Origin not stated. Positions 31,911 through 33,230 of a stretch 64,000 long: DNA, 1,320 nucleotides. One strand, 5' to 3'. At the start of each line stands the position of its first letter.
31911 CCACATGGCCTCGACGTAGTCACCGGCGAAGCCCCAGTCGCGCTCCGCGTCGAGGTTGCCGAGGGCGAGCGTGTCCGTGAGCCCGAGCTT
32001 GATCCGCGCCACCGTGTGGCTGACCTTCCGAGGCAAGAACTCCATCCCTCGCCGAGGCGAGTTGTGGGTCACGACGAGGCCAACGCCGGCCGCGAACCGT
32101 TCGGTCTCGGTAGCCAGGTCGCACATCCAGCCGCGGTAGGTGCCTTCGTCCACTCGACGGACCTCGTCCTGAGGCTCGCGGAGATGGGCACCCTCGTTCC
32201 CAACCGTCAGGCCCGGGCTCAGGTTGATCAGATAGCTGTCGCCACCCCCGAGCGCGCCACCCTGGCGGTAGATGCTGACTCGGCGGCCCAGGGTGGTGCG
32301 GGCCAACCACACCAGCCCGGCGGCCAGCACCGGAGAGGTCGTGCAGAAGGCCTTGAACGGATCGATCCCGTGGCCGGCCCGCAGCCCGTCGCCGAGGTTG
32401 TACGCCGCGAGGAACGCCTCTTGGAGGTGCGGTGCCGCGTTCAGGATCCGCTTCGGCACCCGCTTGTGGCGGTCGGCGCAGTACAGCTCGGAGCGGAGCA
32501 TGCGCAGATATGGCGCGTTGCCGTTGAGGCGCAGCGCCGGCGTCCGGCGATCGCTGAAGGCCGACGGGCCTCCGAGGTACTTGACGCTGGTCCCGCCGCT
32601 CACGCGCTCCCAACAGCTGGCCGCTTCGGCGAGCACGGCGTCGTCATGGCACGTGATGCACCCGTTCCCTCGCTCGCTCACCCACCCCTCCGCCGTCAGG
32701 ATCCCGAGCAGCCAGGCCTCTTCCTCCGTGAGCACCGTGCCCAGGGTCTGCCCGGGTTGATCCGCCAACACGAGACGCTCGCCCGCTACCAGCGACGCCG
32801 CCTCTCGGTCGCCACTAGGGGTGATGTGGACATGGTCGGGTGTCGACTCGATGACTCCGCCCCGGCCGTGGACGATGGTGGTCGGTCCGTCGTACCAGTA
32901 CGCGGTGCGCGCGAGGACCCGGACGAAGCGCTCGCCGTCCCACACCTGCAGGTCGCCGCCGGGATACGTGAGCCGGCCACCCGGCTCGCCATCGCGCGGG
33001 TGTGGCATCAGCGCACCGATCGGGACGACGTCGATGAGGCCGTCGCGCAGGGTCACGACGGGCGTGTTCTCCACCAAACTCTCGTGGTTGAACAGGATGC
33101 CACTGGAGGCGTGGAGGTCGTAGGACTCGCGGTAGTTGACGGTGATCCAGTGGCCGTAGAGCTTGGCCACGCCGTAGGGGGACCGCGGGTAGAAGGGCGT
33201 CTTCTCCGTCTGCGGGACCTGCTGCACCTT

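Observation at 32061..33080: Full-size intein with homing-endonuclease domain inside GDP-mannose 4,6-dehydratase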

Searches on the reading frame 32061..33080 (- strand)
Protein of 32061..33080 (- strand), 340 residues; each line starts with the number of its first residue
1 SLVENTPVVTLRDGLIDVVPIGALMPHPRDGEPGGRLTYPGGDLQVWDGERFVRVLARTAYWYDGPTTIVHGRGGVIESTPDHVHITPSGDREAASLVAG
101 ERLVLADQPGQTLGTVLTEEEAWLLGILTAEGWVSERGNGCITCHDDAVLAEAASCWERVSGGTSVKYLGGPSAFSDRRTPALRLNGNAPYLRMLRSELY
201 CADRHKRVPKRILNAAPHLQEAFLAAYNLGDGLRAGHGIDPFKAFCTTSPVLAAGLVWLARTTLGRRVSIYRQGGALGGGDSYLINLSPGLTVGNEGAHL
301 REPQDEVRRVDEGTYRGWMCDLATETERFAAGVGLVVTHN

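Call 4: search_protein_families(library=pfam, proteins=[window:32061-33080:-], max_evalue=1)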
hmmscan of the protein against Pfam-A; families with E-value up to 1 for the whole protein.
window:32061-33080:- (340 aa): 1 family
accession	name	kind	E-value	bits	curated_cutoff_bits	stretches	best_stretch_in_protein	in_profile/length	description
PF14528.11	LAGLIDADG_3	-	0.11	13.2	22.5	1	120-159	3-45/82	LAGLIDADG-like domain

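Call 5: search_protein_families(library=ncbifam, proteins=[window:32061-33080:-], max_evalue=1)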
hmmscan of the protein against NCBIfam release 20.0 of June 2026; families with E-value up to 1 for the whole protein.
window:32061-33080:- (340 aa): 0 families

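Call 6: search_solved_structures(query=window:32061-33080:-, max_evalue=10, show_alignments=3)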
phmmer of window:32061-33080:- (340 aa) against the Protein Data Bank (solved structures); distinct sequences matched with E-value up to 10: 13.
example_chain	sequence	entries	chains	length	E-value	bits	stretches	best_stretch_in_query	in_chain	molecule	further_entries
2cw7_A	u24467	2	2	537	0.063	15.5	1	305-340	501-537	Endonuclease PI-PkoII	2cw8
3ifj_A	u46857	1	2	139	0.16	14.1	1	60-111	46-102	Endonuclease PI-MtuI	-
2in9_A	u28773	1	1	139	0.16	14.1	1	60-111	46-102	Endonuclease PI-MtuI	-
3igd_A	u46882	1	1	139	0.16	14.1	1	60-111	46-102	Endonuclease PI-MtuI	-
2in8_A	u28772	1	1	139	0.2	13.9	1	60-112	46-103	Endonuclease PI-MtuI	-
2in0_A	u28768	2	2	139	0.22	13.7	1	60-111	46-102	Endonuclease PI-MtuI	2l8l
5k08_A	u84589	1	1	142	0.23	13.7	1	60-111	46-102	RecA mini intein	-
5i0a_A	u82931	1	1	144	0.24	13.6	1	60-111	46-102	Intein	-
4g0m_A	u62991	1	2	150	0.63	12.2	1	239-292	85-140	Protein argonaute 2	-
4lmh_A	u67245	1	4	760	1.1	11.5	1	118-164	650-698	Extracellular iron oxide respiratory system surface decaheme cytochrome c component OmcA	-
5fja_Q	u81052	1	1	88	1.8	10.8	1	270-299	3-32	DNA-DIRECTED RNA POLYMERASE III SUBUNIT RPC7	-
7qsu_A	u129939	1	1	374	1.9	10.6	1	114-234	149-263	V-ATPase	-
4v61_AQ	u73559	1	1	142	2.2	10.4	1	161-219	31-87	Ribosomal Protein S17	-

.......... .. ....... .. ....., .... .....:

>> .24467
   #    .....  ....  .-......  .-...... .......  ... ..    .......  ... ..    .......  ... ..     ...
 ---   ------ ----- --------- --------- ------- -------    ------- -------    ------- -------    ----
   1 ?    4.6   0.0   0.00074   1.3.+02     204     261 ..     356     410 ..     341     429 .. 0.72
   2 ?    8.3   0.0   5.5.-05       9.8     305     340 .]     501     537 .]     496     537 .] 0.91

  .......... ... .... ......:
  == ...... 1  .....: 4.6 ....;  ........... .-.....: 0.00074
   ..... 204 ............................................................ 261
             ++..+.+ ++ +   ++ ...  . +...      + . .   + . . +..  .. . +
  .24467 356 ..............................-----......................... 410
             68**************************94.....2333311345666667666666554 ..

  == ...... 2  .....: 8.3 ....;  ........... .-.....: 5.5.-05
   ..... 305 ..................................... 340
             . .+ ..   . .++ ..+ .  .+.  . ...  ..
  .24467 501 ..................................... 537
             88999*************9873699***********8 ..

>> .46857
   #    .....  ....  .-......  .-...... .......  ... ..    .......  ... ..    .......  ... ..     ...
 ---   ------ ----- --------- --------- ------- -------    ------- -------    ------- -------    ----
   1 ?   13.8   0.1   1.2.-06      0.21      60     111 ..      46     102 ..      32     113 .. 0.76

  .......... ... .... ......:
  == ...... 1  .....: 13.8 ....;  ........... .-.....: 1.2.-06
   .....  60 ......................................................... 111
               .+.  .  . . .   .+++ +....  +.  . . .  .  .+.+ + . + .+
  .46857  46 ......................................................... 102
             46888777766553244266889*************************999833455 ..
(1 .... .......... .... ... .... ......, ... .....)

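Call 7: find_homologous_proteins(query=window:32061-33080:-, max_evalue=0.01)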
Query window:32061-33080:- (340 aa): 34 proteins with E <= 0.01 among 8000 candidates.
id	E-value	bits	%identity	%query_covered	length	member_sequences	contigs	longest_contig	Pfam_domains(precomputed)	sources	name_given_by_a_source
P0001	3.3e-188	643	82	100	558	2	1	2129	PF04321.24,PF16363.12,PF01370.28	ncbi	-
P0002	1.3e-157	543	70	99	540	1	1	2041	PF16363.12,PF01370.28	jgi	jgi:GDPmannose 4,6-dehydratase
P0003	3.2e-152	525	69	98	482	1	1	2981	PF16363.12,PF01370.28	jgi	jgi:GDPmannose 4,6-dehydratase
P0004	2.8e-144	499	65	100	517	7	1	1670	PF16363.12,PF01370.28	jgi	jgi:GDPmannose 4,6-dehydratase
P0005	5.7e-141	488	66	100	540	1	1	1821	PF16363.12,PF01370.28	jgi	jgi:GDPmannose 4,6-dehydratase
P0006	5.0e-128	445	67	89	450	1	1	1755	PF16363.12,PF01370.28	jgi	-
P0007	7.2e-125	435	68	87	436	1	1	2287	PF16363.12,PF01370.28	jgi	-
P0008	2.5e-116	407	71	76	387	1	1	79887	PF16363.12,PF01370.28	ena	-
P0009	1.0e-115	405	63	93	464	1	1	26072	PF16363.12,PF01370.28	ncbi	ncbi:MAG: GDP-mannose 4,6-dehydratase [Actinomycetota bacterium]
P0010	2.3e-115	404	71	75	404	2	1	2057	PF16363.12,PF01370.28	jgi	jgi:GDPmannose 4,6-dehydratase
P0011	1.3e-114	401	63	87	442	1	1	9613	PF16363.12,PF01370.28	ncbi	ncbi:MAG: GDP-mannose 4,6-dehydratase [Acidimicrobiales bacterium]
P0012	3.8e-108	380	57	95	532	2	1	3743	PF16363.12,PF01370.28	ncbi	ncbi:MAG TPA: GDP-mannose 4,6-dehydratase, partial [Nitriliruptorales bacterium]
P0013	5.0e-92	327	61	78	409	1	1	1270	PF16363.12,PF01370.28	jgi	jgi:GDPmannose 4,6-dehydratase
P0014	5.9e-88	313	64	69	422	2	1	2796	PF16363.12,PF01370.28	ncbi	-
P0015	7.7e-85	303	55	78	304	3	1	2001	-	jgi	-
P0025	3.6e-44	169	41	78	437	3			PF16363.12,PF14528.12,PF01370.28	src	-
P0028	7.6e-38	149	36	83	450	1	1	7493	PF16363.12,PF01370.28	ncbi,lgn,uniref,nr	ncbi:MAG: GDP-mannose 4,6-dehydratase [Thermosynechococcus sp. Uc]|uniref:GDP-mannose 4,6-dehydratas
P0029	9.4e-37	145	37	83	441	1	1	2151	PF16363.12,PF14528.12,PF01370.28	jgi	jgi:GDPmannose 4,6-dehydratase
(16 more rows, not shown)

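Call 22: find_related_loci(query=window:32061-33080:-, collection=genome_contigs, flank=4000)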
Query window:32061-33080:- (340 aa) in genome_contigs; peptide patterns used: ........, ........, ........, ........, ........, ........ (x = any residue, [..] = any of these).
64 stretches matched a pattern; 3 encode a relative of the query (tblastn E <= 1e-3); 3 distinct loci.
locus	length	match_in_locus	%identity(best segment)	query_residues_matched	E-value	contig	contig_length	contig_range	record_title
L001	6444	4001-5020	60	1-340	5e-134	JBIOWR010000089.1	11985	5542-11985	MAG: Actinomycetota bacterium isolate MAG077 k127_2175406, whole genome shotgun sequence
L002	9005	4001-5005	62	5-340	7e-128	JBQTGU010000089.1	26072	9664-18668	MAG: Actinomycetota bacterium isolate SAR216 c_000000062954, whole genome shotgun sequence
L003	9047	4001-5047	39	1-340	2e-56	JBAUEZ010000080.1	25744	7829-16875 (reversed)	MAG: Candidatus Aquilonibacter sp. isolate MFD10821_ilm_asm_bin13 k127_282466, whole genome shotgun sequence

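Call 25: predict_structure(alignment_id=A1)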
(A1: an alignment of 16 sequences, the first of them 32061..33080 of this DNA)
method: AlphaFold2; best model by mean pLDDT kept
length: 340 residues; sequences in the alignment: 16
mean_pLDDT: 89.3   pTM: 0.89
mean pLDDT of the five models: 89.3, 88.1, 87.8, 87.7, 86.5
residues with pLDDT >= 90: 248; 70-90: 64; 50-70: 22; < 50: 6
segments of 3 or more residues with pLDDT < 50: 235-237, 292-294
pLDDT, mean of each block of 10 residues (from residue 1): 96 94 89 87 94 96 95 95 95 96 93 92 95 93 90 95 92 74 93 94 91 96 91 56 87 96 90 72 84 52 89 94 96 95
secondary structure, 60 per line:
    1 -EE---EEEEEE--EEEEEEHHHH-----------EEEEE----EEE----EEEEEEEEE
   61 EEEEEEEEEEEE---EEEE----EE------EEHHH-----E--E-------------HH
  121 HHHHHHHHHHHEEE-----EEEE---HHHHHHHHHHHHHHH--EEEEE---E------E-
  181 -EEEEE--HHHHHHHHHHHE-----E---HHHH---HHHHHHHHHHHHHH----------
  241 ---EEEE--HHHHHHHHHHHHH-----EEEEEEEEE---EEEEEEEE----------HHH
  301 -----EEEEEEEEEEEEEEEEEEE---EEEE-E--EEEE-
elements in order: E7-12 E15-20 H21-24 E36-40 E45-47 E52-72 E76-79 H119-131 E132-134 E140-143 H147-161 E164-168 E182-186 H189-199 H210-213 H217-230 E244-247 H250-262 E268-276 E280-287 E306-324 E328-331 E336-339

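Call 27: search_protein_representatives(alignment_id=A1)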
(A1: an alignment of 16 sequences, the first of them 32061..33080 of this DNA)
Query: 16 sequences, 334 profile positions. Proteins with E-value up to 0.001 (for the whole library): 3111; up to 1e-10: 951; up to 1e-30: 137. The best 150 are listed.
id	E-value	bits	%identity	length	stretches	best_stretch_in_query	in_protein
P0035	3.2e-136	470.3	-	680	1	1-334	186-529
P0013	2.6e-118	411.4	-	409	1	70-334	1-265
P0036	5.8e-118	410.3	-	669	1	1-334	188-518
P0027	7.6e-96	337.6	-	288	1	104-332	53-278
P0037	5.6e-91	321.6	-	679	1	1-334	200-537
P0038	2.1e-87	309.8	-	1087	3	2-334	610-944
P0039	5.8e-85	301.8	-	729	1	5-334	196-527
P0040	1.3e-78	280.9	-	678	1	1-334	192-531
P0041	1.1e-77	277.9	-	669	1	5-334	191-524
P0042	2.6e-77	276.6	-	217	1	2-199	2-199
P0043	1.5e-75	270.8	-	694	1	7-334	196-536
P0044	2.3e-74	267.0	-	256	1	57-249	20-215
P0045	3.4e-72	259.8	-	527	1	4-334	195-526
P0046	3.9e-71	256.3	-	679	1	1-334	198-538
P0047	8.3e-68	245.4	-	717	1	1-334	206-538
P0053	5.1e-63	229.7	-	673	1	1-334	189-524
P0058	9.0e-60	219.0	-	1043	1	8-334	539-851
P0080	8.2e-51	189.5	-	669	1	1-334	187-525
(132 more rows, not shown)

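Call 28: fold_search(model_id=the predicted structure, library=pdb)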
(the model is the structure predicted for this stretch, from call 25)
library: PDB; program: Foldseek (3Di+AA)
matches with E <= 10: 523; with E <= 0.001: 19
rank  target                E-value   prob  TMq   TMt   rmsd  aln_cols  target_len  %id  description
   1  7qsu                  3.8e-20  1.00  0.66  0.62   6.7       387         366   20  Crystal structure of homing endonuclease-associated TliVMA intein (C1A, d333-339) (released 2022-03-30)
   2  7qst                  9.8e-18  1.00  0.56  0.53   8.2       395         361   19  Crystal structure of homing endonuclease-associated PhoVMA intein (C1A) (released 2022-03-30)
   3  7qss                  1.6e-17  1.00  0.61  0.50   8.6       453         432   17  Crystal structure of homing endonuclease-associated TliVMA intein (C1A) (released 2022-03-30)
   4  2cw7                  2.4e-16  1.00  0.64  0.43   8.1       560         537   14  Crystal structure of intein homing endonuclease II (released 2006-04-18)
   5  1vde_B                5.4e-11  1.00  0.42  0.35   9.9       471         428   13  PI-SCEI, A HOMING ENDONUCLEASE WITH PROTEIN SPLICING ACTIVITY (released 1998-04-08)
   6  1jva_B                1.0e-10  1.00  0.41  0.35  10.1       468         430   13  CRYSTAL STRUCTURE OF THE VMA1-DERIVED ENDONUCLEASE BEARING THE N AND C EXTEIN PROPEPTIDES (released 2002-08-29)
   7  1ef0_A                1.7e-10  1.00  0.43  0.36   9.8       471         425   14  CRYSTAL STRUCTURE OF PI-SCEI MINIPRECURSOR (released 2000-06-07)
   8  1vde_A                2.4e-10  1.00  0.44  0.36  11.3       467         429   13  PI-SCEI, A HOMING ENDONUCLEASE WITH PROTEIN SPLICING ACTIVITY (released 1998-04-08)
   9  1lws_A                4.8e-09  1.00  0.39  0.33  10.0       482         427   15  Crystal structure of the intein homing endonuclease PI-SceI bound to its recognition sequence (released 2002-09-27)
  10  2dch                  4.8e-05  1.00  0.34  0.54   5.6       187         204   16  Crystal structure of archaeal intron-encoded homing endonuclease I-Tsp061I (released 2006-07-06)
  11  5o9i_A                5.4e-05  1.00  0.36  0.68   8.8       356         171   10  Crystal structure of transcription factor IIB Mvu mini-intein (released 2017-11-01)
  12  5o9i_B                9.8e-05  1.00  0.35  0.65   7.7       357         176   10  Crystal structure of transcription factor IIB Mvu mini-intein (released 2017-11-01)
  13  1r7m_A                1.6e-04  1.00  0.33  0.47   5.8       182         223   11  The homing endonuclease I-SceI bound to its DNA recognition region (released 2004-10-26)
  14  8dy7_I                1.9e-04  1.00  0.36  0.54   5.4       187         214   16  Streptomyces venezuelae RNAP transcription open promoter complex with WhiA and WhiB transcription factors (released 2023-03-01)
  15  8dy9_I                2.0e-04  1.00  0.36  0.40   5.5       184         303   17  Streptomyces venezuelae RNAP unconstrained open promoter complex with WhiA and WhiB transcription factors (released 2023-03-01)
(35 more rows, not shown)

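Call 32: search_protein_families(library=pfam, alignment_id=A2, max_evalue=0.00001)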
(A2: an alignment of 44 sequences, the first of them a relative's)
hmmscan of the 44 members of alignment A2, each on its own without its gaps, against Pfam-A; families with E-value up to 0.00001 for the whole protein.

A. member 1, P0064 (1726 aa): 2 families
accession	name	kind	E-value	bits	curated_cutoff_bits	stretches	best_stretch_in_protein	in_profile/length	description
PF14528.11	LAGLIDADG_3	-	7.3e-18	65.1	22.5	0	1328-1399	3-77/82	LAGLIDADG-like domain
PF14890.11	Intein_splicing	-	8e-12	45.7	35.8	0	920-1206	38-155/155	Intein splicing domain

B. families by the number of members that match (of 44 scanned): 26 families (the first 25 are shown)
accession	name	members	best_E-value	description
PF14528.11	LAGLIDADG_3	38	1.1e-33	LAGLIDADG-like domain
PF14890.11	Intein_splicing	30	9.6e-37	Intein splicing domain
PF00136.26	DNA_pol_B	7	3.8e-63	DNA polymerase family B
PF00082.27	Peptidase_S8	6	1.5e-52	Subtilase family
PF03104.25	DNA_pol_B_exo1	5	2.5e-42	DNA polymerase family B, exonuclease domain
PF08423.17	Rad51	3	1.6e-64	Rad51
PF00534.26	Glycos_transf_1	3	5.6e-15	Glycosyl transferases group 1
PF05204.19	Hom_end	3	9.4e-08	Homing endonuclease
PF09967.15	DUF2201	2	1.9e-20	VWA-like domain (DUF2201)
PF13692.12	Glyco_trans_1_4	2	1.9e-14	Glycosyl transferases group 1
PF00535.33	Glycos_transf_2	2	9.2e-12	Glycosyl transferase family 2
PF00154.27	RecA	1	1.2e-118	recA bacterial DNA recombination protein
PF13203.12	DUF2201_N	1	2.6e-28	Putative metallopeptidase domain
PF00004.35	AAA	1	1.1e-20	ATPase family associated with various cellular activities (AAA)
PF02348.25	CTP_transf_3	1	3.4e-19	Cytidylyltransferase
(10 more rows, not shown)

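Call 41: list_cluster_members(proteins=[P0035, P0036, P0037, P0041, P0080, P0028, P0053, P0038, P0058, P0001])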
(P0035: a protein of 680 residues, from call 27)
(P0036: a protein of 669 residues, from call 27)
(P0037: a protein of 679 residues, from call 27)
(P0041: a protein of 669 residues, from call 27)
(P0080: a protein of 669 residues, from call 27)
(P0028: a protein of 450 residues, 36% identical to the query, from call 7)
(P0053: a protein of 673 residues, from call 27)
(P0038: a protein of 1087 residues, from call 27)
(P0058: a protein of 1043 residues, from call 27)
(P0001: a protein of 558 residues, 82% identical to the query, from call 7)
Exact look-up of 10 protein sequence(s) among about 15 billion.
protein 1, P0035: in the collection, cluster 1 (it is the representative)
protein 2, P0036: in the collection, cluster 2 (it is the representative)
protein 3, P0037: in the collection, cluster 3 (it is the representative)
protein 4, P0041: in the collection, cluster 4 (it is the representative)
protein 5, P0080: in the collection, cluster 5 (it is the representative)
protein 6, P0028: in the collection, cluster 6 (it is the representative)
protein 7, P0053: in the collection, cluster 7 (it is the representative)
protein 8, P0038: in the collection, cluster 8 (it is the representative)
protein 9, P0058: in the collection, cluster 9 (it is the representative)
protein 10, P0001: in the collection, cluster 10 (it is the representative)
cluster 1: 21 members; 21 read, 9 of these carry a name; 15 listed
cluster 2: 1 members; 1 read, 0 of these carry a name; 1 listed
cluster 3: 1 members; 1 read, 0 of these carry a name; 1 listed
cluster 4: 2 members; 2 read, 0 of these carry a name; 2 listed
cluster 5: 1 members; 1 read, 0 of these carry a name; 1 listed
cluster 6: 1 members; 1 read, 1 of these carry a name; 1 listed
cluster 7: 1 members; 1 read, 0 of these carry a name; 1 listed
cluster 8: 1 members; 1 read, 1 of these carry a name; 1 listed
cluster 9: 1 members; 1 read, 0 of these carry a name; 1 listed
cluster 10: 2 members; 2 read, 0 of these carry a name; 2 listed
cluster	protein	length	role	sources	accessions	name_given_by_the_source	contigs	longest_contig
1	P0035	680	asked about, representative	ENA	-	-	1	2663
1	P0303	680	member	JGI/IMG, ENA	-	GDPmannose 4,6-dehydratase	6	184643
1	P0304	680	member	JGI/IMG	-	GDPmannose 4,6-dehydratase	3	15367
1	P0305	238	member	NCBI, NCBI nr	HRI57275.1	MAG TPA: GDP-mannose 4,6-dehydratase [Anaerolineae bacterium] | GDP-mannose 4,6-dehydratase [Anaerolineae bacterium]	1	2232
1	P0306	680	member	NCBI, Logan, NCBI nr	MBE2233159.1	MAG: GDP-mannose 4,6-dehydratase [Anaerolinea sp.] | GDP-mannose 4,6-dehydratase [Anaerolinea sp.]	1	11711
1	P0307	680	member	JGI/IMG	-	GDPmannose 4,6-dehydratase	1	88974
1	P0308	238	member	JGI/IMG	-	GDPmannose 4,6-dehydratase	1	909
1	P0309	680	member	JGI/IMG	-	GDPmannose 4,6-dehydratase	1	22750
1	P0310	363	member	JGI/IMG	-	GDPmannose 4,6-dehydratase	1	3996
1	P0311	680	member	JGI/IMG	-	GDPmannose 4,6-dehydratase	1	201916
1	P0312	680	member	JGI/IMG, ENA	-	-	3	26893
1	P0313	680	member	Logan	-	-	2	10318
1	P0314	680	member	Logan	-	-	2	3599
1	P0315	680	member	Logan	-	-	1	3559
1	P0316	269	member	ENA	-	-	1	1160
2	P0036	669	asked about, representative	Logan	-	-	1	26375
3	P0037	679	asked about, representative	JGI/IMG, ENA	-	-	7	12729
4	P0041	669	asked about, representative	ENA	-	-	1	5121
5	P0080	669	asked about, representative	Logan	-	-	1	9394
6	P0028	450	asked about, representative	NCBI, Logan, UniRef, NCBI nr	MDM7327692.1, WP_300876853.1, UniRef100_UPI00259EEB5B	MAG: GDP-mannose 4,6-dehydratase [Thermosynechococcus sp. Uc] | GDP-mannose 4,6-dehydratase n=1 Tax=Thermosynechococcus sp. Uc TaxID=3034853 ... | GDP-mannose 4,6-dehydratase [Thermosynechococcus sp. Uc]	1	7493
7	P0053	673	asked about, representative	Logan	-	-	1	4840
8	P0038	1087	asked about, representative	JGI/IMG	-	GDPmannose 4,6-dehydratase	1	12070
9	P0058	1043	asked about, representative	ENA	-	-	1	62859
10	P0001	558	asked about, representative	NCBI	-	-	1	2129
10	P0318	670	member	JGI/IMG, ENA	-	-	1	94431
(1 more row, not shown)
